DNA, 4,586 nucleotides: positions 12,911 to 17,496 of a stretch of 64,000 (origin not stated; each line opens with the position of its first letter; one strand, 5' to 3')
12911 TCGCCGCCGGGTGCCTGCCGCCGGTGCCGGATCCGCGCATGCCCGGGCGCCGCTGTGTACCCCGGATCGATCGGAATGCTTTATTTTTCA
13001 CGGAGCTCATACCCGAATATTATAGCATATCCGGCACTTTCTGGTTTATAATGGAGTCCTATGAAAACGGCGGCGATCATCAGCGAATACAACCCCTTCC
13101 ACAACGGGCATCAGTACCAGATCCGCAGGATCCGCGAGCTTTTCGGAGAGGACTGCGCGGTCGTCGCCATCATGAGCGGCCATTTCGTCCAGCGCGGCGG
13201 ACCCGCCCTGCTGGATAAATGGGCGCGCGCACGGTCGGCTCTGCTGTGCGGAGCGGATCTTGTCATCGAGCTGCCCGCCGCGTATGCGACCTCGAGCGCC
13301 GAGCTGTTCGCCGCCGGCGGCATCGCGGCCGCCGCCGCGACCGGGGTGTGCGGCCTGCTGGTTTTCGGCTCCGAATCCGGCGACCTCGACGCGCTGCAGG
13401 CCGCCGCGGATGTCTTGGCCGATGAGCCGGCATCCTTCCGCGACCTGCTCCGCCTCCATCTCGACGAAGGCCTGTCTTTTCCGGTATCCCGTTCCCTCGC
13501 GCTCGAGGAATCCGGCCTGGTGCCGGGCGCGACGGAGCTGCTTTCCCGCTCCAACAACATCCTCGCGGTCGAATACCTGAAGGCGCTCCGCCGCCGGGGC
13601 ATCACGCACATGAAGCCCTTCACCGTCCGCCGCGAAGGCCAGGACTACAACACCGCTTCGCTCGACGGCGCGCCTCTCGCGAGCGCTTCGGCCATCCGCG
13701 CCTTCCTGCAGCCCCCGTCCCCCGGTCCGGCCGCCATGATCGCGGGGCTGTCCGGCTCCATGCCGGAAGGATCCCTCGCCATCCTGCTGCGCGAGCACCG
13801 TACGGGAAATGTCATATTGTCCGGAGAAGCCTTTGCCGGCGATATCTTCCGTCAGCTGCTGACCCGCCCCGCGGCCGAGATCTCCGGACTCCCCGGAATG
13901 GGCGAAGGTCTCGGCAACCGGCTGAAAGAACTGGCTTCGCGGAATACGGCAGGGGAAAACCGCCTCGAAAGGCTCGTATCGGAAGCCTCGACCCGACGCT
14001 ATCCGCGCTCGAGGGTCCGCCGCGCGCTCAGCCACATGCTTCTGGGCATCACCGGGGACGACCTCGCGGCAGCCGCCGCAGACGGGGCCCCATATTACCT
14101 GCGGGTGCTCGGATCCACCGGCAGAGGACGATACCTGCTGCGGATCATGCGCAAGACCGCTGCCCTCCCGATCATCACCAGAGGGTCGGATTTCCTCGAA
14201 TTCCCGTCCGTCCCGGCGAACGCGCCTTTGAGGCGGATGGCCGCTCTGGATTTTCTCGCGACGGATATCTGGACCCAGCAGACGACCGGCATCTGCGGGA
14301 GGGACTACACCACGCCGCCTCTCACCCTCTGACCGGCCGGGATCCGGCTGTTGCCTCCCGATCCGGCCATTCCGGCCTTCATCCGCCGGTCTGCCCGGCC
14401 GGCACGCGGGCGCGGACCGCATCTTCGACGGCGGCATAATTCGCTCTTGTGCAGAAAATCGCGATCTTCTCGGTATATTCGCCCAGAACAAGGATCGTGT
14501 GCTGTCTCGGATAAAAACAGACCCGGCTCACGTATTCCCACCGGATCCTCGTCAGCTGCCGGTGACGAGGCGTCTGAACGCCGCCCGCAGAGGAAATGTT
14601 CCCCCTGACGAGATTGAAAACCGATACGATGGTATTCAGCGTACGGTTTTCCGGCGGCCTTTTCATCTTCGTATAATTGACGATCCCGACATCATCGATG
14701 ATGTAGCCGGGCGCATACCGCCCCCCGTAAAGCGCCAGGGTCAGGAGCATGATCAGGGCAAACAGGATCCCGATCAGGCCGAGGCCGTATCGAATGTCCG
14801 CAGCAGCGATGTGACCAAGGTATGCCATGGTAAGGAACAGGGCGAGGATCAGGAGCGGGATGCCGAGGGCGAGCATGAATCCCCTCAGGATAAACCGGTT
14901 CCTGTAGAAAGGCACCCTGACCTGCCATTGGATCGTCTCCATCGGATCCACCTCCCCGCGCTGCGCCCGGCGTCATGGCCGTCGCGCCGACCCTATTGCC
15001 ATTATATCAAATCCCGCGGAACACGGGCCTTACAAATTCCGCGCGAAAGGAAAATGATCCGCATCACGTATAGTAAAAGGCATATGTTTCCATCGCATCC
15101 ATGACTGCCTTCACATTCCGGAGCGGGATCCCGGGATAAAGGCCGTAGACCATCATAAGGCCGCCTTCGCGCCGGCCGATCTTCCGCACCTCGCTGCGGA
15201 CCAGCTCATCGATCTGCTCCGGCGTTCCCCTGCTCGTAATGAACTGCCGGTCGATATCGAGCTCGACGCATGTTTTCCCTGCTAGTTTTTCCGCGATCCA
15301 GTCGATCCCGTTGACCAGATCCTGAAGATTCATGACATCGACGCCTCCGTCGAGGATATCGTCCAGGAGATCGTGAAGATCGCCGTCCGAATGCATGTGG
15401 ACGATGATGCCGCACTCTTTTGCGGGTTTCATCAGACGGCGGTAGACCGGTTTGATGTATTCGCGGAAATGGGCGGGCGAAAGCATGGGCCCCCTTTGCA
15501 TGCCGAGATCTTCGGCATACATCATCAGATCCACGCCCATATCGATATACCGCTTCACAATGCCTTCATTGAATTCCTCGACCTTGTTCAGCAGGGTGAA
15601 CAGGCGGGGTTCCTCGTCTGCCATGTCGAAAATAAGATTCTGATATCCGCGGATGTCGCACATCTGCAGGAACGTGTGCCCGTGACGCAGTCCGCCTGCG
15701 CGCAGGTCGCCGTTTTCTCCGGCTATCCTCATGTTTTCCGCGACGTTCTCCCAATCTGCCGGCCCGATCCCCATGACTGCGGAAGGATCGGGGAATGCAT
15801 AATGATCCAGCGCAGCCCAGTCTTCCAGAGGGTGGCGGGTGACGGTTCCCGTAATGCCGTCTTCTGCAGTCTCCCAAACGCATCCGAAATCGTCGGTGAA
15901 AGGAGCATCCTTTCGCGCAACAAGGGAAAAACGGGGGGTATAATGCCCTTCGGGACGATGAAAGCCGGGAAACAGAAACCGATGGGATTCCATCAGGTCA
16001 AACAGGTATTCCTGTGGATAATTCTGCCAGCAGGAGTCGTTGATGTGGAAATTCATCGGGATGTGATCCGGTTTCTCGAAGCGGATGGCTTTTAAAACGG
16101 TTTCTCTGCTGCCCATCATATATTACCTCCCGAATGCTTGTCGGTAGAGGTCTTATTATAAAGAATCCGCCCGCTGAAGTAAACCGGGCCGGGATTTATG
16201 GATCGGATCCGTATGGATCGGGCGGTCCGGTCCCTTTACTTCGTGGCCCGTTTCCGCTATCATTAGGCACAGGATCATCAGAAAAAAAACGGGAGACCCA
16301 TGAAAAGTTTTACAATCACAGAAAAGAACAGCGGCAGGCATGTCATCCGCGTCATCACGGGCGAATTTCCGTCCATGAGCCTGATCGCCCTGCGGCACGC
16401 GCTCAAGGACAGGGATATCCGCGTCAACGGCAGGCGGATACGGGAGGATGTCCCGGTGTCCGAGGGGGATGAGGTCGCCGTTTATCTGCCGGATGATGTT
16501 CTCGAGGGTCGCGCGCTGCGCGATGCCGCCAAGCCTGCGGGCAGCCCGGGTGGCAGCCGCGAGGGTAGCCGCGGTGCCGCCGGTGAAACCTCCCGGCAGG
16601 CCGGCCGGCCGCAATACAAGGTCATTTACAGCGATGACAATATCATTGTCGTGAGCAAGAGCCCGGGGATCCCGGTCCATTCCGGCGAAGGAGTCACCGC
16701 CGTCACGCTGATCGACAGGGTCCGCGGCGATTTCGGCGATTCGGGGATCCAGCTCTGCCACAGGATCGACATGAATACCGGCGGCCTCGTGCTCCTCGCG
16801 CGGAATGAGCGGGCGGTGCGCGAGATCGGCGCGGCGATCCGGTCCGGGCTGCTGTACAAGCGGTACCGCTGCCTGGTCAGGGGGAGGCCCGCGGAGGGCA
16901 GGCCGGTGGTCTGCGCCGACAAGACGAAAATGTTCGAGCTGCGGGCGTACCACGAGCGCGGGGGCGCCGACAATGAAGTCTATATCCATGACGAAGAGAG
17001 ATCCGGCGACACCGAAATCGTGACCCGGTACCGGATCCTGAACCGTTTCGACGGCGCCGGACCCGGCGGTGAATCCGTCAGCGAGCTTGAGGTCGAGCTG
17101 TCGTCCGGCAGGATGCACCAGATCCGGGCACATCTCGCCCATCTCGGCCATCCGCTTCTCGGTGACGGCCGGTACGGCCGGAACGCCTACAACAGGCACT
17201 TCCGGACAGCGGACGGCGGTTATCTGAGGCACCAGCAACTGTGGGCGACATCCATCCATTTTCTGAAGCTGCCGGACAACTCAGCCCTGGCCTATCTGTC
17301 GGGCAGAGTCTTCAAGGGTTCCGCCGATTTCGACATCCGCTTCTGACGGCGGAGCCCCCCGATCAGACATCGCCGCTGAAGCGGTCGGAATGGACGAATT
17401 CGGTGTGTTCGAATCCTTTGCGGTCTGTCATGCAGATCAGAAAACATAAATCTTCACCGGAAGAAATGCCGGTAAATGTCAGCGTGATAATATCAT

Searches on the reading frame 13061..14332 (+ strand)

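Call 73: search_protein_families(library=pfam, proteins=[window:13061-14332:+], max_evalue=0.0001)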
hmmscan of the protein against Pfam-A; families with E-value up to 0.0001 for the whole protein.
window:13061-14332:+ (423 aa): 1 family
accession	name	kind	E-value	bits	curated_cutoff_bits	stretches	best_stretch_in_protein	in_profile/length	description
PF05636.17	HIGH_NTase1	-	3.1e-112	376.3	27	1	1-406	1-388/402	HIGH Nucleotidyl Transferase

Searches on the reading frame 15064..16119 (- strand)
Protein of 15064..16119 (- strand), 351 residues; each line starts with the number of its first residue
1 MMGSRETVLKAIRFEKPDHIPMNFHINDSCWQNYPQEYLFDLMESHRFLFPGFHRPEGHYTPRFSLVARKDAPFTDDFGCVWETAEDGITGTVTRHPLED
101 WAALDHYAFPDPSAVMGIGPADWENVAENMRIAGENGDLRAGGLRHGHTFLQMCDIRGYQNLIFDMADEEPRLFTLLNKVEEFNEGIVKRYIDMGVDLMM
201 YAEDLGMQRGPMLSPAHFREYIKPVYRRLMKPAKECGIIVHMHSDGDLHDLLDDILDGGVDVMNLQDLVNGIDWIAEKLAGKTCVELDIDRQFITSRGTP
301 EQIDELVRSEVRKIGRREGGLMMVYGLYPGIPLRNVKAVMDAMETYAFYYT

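Call 45: search_protein_families(library=pfam, proteins=[window:15064-16119:-], max_evalue=0.00001)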
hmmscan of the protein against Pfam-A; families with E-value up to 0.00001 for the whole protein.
window:15064-16119:- (351 aa): 1 family
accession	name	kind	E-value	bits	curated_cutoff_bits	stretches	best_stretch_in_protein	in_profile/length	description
PF01208.23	URO-D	-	1.6e-18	67.3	23.9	1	155-346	152-346/346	Uroporphyrinogen decarboxylase (URO-D)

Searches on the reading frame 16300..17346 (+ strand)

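Call 73: search_protein_families(library=pfam, proteins=[window:16300-17346:+], max_evalue=0.0001)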
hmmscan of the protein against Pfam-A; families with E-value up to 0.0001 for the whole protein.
window:16300-17346:+ (348 aa): 1 family
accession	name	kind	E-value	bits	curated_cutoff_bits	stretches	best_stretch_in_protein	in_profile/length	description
PF00849.27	PseudoU_synth_2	-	7.5e-24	85.1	26.8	1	114-281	1-152/152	RNA pseudouridylate synthase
